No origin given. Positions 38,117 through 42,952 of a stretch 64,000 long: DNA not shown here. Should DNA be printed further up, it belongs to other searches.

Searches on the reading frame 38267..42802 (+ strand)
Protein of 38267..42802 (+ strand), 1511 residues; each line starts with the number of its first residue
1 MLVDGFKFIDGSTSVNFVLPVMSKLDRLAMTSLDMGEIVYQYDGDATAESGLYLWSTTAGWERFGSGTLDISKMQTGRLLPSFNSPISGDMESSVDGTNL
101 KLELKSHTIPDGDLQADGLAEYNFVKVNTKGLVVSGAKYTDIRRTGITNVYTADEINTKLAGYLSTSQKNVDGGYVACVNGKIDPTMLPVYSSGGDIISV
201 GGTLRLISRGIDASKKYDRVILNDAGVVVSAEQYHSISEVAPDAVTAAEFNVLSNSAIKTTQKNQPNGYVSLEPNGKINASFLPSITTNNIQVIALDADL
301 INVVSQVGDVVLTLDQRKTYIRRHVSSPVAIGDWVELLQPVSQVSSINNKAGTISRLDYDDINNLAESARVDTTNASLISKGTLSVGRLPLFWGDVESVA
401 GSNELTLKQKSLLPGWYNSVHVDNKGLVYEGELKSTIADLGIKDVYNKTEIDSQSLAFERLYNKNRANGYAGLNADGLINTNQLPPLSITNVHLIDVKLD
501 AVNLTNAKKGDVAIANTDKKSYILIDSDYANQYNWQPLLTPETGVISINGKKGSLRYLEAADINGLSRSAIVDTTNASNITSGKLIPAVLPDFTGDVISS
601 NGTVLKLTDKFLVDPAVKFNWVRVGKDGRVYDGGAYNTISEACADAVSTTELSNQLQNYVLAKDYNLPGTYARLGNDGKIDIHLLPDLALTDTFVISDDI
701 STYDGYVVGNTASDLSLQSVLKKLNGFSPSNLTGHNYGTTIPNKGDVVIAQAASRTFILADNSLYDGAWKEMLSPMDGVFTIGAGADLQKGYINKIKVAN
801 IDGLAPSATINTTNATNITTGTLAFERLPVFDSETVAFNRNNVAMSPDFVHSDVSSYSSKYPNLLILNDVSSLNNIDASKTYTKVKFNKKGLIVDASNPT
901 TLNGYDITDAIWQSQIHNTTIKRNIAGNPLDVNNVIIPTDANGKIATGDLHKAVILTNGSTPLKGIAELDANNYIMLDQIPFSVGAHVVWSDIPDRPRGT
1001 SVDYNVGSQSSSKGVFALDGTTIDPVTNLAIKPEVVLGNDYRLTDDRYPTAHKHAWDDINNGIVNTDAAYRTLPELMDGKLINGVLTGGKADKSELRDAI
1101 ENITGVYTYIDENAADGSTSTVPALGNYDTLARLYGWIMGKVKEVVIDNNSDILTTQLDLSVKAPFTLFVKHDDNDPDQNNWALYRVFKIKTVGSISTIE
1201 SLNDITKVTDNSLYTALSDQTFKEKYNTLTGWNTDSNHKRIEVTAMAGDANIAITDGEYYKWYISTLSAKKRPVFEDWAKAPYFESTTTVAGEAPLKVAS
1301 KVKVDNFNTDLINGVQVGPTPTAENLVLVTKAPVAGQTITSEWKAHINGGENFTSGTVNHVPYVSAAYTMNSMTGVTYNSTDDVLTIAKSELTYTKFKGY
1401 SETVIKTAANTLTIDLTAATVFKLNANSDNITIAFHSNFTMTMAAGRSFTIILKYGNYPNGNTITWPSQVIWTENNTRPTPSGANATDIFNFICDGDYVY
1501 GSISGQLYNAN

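Call 11: search_protein_families(library=phrogs, proteins=[window:38267-42802:+], max_evalue=0.001)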
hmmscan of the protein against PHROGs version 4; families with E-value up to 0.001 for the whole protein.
window:38267-42802:+ (1511 aa): 8 families
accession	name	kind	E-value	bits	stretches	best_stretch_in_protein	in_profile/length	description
phrog_2824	-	head and packaging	3.3e-19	69.4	2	476-580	789-896/1151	virion structural protein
phrog_5181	-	unknown function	3.3e-14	53.1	2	360-479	141-257/763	-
phrog_24573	-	unknown function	4.4e-13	49.2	1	878-924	397-443/780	-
phrog_16867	-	unknown function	7e-13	49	1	878-924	184-230/631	-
phrog_9017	-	tail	8.7e-11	43.4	1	1384-1505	36-155/159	tail fiber protein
phrog_2012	-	tail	9.3e-06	26.6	0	788-885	75-172/212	minor tail protein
phrog_1446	-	tail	3.5e-05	24.4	0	256-291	73-108/251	minor tail protein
phrog_21962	-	tail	0.00082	19.7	0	1034-1103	230-298/321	tail protein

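Call 31: search_protein_families(library=pfam, proteins=[window:38267-42802:+], max_evalue=0.01)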
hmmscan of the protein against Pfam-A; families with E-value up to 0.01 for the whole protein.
window:38267-42802:+ (1511 aa): 0 families

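Call 66: search_protein_families(library=ncbifam, proteins=[window:38267-42802:+], max_evalue=0.01)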
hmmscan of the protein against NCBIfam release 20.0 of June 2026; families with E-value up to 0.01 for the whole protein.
window:38267-42802:+ (1511 aa): 0 families
